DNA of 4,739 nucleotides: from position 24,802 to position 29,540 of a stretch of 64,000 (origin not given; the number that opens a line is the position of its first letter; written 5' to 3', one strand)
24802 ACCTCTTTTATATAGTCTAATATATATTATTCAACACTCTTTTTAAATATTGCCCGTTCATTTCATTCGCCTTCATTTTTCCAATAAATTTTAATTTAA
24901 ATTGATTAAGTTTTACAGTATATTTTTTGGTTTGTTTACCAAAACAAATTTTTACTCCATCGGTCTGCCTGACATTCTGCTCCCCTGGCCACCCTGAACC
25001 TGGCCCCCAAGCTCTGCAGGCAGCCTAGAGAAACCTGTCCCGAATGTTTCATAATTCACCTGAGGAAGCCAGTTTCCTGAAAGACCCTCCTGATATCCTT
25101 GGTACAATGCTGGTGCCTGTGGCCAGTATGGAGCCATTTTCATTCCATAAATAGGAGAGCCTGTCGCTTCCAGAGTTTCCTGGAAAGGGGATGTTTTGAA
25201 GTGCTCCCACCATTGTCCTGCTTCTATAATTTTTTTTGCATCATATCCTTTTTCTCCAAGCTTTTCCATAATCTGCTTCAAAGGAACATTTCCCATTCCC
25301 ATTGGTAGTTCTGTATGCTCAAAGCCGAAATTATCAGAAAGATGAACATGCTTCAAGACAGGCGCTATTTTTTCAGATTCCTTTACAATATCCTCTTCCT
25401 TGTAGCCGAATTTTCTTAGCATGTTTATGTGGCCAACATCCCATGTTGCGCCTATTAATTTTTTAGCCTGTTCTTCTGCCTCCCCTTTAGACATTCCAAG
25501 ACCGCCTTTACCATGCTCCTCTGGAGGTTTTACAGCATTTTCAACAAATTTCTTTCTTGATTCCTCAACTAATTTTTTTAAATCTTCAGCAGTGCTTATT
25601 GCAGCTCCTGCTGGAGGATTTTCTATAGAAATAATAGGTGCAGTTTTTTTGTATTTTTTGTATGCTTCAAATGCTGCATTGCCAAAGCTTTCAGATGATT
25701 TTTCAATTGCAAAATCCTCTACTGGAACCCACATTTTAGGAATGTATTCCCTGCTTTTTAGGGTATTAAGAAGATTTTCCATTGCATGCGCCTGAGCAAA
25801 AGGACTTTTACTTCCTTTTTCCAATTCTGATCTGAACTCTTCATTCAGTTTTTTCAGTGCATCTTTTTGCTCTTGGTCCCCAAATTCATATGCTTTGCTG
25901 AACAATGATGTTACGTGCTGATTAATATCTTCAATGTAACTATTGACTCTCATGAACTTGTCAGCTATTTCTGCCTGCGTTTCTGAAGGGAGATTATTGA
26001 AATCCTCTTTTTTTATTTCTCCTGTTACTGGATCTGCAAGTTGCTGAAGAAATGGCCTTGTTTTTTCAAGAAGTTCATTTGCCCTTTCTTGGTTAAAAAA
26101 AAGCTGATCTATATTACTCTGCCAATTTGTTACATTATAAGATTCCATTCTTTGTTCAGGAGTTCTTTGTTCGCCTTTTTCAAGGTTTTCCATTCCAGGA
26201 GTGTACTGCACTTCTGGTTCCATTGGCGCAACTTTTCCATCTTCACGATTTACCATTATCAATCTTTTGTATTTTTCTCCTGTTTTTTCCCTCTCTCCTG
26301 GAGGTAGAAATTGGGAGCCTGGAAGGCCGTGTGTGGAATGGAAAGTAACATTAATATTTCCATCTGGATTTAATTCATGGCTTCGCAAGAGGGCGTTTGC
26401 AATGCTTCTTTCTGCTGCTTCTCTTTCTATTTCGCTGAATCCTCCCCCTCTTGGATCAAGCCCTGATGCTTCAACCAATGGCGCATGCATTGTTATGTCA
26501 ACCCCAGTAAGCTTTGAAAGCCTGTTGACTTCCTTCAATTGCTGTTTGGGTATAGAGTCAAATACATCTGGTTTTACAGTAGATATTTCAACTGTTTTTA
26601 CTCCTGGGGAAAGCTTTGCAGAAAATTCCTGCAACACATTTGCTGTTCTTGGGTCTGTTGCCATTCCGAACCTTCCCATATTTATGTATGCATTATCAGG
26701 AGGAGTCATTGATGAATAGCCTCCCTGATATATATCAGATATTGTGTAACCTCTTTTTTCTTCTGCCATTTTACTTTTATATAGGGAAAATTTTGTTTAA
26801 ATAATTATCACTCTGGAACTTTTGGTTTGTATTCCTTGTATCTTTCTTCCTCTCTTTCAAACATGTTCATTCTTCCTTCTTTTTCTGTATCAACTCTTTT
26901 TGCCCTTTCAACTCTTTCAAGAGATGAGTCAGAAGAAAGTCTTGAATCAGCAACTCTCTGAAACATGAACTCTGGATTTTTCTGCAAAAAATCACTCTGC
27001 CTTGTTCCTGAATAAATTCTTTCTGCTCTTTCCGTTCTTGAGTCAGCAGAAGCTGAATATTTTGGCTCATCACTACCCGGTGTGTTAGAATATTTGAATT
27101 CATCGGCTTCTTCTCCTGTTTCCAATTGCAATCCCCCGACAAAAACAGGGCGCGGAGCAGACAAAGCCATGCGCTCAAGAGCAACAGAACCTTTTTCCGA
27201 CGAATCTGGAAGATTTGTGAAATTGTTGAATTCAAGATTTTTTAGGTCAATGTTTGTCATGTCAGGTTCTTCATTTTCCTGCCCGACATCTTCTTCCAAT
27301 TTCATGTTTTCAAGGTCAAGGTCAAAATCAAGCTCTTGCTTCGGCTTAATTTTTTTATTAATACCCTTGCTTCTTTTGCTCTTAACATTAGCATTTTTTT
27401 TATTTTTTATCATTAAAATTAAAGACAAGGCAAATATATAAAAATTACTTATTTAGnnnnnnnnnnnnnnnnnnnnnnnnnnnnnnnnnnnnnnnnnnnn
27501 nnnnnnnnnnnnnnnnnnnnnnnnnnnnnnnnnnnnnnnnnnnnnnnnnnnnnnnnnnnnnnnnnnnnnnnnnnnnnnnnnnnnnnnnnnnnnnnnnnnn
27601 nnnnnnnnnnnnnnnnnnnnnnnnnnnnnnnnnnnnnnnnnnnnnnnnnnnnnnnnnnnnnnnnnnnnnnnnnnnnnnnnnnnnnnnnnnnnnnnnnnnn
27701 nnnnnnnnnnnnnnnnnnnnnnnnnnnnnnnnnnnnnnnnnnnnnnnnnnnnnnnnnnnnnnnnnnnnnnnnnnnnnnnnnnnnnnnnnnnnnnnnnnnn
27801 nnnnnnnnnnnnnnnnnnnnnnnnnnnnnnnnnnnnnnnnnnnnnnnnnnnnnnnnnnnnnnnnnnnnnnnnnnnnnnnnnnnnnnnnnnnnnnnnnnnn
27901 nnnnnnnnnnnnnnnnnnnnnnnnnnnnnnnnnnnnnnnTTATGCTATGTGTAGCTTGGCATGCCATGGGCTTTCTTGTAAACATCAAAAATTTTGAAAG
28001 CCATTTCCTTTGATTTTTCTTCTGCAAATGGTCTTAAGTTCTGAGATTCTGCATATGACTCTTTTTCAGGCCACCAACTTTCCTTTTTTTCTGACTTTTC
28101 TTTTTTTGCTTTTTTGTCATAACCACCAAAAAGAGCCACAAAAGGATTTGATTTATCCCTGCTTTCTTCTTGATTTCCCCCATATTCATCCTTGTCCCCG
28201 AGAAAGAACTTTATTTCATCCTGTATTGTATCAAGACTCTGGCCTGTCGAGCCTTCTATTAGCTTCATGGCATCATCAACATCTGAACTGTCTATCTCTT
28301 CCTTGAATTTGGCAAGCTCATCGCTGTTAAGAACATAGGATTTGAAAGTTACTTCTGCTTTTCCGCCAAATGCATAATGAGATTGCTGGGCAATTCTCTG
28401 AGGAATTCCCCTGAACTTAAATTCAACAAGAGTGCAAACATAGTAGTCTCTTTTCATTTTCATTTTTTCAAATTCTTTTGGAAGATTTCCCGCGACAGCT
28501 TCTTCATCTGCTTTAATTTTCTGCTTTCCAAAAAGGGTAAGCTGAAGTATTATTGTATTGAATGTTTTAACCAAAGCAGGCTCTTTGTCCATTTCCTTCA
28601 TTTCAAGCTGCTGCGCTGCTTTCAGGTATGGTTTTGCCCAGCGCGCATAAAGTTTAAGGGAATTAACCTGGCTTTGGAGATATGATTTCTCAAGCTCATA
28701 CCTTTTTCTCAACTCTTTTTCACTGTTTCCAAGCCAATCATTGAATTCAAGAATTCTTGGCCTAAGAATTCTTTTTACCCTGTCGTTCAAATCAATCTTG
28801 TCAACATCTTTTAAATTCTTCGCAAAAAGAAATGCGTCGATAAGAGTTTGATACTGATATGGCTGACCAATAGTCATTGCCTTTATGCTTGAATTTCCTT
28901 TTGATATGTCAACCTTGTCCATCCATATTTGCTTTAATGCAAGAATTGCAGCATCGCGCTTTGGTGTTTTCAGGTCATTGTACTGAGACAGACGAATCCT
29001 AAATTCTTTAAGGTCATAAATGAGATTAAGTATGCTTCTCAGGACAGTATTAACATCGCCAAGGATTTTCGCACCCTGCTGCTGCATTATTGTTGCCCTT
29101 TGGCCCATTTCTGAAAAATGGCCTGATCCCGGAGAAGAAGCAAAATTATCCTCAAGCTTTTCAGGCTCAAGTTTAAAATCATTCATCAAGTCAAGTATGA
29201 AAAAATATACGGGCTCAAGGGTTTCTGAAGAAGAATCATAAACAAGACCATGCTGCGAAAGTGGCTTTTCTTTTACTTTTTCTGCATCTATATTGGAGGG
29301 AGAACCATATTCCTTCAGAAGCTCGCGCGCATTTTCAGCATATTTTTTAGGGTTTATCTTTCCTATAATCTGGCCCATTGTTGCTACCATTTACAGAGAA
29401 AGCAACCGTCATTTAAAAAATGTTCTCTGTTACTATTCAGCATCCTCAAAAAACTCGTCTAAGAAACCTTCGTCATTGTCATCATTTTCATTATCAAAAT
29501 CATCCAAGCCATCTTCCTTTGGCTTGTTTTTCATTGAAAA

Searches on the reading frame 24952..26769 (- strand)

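Call 31: search_protein_families(library=pfam, proteins=[window:24952-26769:-], max_evalue=0.01)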
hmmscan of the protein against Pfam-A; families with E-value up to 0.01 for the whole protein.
window:24952-26769:- (605 aa): 2 families
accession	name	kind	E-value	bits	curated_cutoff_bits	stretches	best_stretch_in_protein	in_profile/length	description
PF01261.30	AP_endonuc_2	-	2.3e-13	50.9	31.1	1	427-517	137-229/249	Xylose isomerase-like TIM barrel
PF01093.22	Clusterin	-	0.0076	15.7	23.6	1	238-366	112-238/430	Clusterin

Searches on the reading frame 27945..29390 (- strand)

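Call 31: search_protein_families(library=pfam, proteins=[window:27945-29390:-], max_evalue=0.01)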
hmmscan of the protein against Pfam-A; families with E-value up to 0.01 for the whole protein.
window:27945-29390:- (481 aa): 1 family
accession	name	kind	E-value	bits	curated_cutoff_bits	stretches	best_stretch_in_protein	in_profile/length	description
PF01216.23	Calsequestrin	-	0.0076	15.8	27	0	337-435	118-215/386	Calsequestrin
